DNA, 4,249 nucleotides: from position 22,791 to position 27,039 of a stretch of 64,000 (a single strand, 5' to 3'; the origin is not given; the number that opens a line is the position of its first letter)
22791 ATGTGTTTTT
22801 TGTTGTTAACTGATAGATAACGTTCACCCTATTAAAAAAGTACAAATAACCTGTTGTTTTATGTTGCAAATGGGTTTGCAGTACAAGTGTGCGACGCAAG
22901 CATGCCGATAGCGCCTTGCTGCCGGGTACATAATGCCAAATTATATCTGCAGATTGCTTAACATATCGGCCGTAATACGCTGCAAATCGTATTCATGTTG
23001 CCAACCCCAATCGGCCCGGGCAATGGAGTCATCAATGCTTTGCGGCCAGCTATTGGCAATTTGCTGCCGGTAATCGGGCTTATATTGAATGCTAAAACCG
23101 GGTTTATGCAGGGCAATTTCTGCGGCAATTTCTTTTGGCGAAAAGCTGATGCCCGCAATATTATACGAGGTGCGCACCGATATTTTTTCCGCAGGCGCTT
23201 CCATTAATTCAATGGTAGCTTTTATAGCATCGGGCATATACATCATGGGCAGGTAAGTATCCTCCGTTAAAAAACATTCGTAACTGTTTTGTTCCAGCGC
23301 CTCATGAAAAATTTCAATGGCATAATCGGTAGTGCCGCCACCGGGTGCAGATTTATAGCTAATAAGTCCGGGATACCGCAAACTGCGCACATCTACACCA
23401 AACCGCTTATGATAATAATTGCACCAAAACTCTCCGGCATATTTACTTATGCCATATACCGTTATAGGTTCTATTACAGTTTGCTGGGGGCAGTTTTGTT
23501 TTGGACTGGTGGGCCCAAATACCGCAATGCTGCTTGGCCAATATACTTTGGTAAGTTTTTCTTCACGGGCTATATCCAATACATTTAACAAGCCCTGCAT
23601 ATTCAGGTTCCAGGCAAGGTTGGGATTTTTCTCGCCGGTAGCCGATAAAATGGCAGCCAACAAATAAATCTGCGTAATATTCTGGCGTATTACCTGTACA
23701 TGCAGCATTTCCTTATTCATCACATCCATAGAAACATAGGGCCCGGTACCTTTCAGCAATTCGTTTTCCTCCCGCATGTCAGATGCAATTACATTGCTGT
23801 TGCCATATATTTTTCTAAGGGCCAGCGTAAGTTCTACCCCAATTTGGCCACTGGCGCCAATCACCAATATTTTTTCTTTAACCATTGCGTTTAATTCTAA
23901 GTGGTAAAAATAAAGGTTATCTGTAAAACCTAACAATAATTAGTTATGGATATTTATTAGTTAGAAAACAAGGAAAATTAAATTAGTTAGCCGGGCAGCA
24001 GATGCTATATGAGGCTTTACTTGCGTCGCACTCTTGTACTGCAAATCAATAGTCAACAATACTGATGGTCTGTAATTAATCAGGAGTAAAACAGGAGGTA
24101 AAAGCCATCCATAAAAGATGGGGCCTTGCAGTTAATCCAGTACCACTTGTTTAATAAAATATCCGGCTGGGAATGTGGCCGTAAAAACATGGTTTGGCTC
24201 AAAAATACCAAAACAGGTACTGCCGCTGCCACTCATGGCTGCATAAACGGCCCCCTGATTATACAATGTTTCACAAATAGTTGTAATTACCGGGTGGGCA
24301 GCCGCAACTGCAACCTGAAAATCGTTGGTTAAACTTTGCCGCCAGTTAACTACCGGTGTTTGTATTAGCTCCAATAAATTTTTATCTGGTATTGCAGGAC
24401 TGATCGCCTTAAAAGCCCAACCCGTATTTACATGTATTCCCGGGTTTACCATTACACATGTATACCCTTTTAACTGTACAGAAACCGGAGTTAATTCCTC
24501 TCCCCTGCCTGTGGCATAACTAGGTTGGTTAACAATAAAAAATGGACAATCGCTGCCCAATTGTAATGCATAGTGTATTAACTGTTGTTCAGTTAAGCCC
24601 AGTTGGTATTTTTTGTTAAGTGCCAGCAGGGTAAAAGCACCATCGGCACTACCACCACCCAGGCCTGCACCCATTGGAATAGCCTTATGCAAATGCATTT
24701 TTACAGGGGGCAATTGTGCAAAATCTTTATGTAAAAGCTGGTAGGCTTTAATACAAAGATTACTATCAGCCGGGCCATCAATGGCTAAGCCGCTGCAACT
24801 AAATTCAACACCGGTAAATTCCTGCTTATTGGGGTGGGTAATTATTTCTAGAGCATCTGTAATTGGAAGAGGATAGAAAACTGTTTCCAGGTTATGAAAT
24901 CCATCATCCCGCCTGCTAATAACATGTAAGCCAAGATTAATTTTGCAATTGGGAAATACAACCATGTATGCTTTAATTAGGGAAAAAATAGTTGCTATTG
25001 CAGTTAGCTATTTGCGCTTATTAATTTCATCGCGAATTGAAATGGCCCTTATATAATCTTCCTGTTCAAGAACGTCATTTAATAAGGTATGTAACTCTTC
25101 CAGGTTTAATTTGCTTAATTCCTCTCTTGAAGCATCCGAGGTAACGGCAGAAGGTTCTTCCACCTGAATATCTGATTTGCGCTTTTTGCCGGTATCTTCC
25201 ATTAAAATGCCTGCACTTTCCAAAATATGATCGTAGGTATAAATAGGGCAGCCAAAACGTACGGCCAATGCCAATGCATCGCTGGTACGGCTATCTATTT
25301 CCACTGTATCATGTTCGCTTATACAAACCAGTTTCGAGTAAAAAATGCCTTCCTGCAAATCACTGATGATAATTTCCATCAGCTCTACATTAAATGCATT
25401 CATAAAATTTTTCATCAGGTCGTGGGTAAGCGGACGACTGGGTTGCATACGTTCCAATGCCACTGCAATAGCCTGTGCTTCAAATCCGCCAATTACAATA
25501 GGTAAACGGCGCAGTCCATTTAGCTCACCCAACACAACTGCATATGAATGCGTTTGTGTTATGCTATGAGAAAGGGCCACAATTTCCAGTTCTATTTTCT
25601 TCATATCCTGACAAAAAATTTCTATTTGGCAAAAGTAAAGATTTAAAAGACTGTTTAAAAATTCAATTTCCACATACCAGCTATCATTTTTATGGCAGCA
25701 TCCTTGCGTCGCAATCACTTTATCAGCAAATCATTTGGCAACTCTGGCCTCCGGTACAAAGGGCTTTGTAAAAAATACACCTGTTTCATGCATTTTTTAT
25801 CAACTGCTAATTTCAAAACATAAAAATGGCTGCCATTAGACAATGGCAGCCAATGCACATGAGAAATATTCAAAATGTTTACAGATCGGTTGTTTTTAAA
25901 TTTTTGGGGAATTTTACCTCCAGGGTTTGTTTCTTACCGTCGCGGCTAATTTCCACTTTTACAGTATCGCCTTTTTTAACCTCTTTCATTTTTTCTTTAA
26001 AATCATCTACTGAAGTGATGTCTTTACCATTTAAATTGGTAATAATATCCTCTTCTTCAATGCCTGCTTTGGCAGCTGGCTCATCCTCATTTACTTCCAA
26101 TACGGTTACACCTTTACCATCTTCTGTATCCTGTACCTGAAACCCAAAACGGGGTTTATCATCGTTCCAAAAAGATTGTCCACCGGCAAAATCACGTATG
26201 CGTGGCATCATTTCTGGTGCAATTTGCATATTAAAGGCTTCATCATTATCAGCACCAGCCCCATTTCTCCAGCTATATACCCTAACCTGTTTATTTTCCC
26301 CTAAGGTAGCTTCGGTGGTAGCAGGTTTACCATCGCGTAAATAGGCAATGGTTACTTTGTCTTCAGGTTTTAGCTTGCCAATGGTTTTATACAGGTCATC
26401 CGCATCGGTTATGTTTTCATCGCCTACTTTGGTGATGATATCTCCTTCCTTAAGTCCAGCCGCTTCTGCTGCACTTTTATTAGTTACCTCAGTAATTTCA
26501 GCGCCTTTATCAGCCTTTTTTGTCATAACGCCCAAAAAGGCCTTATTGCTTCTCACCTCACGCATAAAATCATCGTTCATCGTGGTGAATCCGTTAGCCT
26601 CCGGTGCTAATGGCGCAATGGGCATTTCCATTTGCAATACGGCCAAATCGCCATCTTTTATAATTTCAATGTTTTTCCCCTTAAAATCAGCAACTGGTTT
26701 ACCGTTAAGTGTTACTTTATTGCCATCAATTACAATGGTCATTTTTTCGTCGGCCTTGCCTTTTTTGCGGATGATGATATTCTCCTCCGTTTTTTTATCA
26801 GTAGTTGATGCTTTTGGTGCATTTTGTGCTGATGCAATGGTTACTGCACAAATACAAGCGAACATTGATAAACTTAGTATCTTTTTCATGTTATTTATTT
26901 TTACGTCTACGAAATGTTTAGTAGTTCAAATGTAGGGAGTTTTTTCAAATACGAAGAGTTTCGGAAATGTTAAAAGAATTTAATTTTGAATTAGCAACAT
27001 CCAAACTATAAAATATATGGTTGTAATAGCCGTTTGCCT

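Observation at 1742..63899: Hyper-abundant ~50-bp intergenic element, 28 copies in 64 kb (box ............, ~18-bp spacer, core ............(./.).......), in half and full palindromic forms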

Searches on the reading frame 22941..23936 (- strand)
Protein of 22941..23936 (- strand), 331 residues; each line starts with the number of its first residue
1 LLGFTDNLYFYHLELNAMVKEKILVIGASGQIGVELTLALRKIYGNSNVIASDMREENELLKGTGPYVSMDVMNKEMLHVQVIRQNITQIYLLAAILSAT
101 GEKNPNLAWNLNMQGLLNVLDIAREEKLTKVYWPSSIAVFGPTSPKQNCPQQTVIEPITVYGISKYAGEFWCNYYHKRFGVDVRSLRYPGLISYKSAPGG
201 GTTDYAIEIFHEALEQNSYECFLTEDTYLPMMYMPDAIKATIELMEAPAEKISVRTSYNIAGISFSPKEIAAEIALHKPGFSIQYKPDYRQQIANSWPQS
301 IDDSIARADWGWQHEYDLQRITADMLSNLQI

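Call 21: search_protein_families(library=pfam, proteins=[window:22941-23936:-], max_evalue=0.00001)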
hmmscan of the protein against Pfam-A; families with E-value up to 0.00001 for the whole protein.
window:22941-23936:- (331 aa): 4 families
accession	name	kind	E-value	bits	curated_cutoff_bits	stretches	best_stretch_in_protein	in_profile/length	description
PF01370.27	Epimerase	-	1.2e-24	87.6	20.9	1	23-261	1-240/240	NAD dependent epimerase/dehydratase family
PF16363.11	GDP_Man_Dehyd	-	1.4e-15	58.1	27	1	24-191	1-183/332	GDP-mannose 4,6 dehydratase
PF04321.23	RmlD_sub_bind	-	2.4e-10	40.4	27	1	22-179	2-143/287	RmlD substrate binding domain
PF01073.25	3Beta_HSD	-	2.1e-08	34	22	1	24-148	1-128/280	3-beta hydroxysteroid dehydrogenase/isomerase family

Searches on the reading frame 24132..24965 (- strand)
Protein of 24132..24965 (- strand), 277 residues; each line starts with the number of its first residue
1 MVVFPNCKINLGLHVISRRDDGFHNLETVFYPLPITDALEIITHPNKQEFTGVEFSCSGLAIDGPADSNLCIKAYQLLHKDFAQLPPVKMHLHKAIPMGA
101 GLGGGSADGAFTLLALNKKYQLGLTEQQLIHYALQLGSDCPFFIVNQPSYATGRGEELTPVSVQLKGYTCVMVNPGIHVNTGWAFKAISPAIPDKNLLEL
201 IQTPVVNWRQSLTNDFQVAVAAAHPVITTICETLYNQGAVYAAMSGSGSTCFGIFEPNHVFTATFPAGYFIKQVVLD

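Call 21: search_protein_families(library=pfam, proteins=[window:24132-24965:-], max_evalue=0.00001)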
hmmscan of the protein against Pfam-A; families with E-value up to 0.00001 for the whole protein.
window:24132-24965:- (277 aa): 2 families
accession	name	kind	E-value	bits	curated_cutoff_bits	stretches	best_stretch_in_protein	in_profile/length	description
PF00288.32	GHMP_kinases_N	-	6.9e-16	58.7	22.3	1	69-145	1-85/87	GHMP kinases N terminal domain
PF08544.19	GHMP_kinases_C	-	3.7e-09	37.3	21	1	210-257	15-69/85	GHMP kinases C terminal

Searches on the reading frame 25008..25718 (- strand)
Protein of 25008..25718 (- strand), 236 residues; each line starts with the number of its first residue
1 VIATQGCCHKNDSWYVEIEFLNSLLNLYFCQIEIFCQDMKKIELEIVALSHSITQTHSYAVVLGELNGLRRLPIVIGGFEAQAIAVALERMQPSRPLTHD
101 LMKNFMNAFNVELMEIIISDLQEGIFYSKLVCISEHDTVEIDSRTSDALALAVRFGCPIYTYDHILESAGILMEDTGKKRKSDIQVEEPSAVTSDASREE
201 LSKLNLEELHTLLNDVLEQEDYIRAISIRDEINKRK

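Call 21: search_protein_families(library=pfam, proteins=[window:25008-25718:-], max_evalue=0.00001)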
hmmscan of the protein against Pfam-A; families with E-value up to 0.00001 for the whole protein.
window:25008-25718:- (236 aa): 1 family
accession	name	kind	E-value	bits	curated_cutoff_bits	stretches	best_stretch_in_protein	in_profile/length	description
PF02577.19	BFN_dom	-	6.2e-40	136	27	1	61-172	1-110/112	Bifunctional nuclease domain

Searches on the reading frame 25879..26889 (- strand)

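Call 21: search_protein_families(library=pfam, proteins=[window:25879-26889:-], max_evalue=0.00001)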
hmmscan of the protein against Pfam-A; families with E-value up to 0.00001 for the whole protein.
window:25879-26889:- (336 aa): 3 families
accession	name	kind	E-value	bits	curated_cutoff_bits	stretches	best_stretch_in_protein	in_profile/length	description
PF13180.12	PDZ_2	-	2.4e-38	130.7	27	2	246-326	1-79/80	PDZ domain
PF00595.29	PDZ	-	6.4e-21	75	23.2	2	247-314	11-80/81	PDZ domain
PF17820.7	PDZ_6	-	4.4e-18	65.2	27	2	132-167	2-37/54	PDZ domain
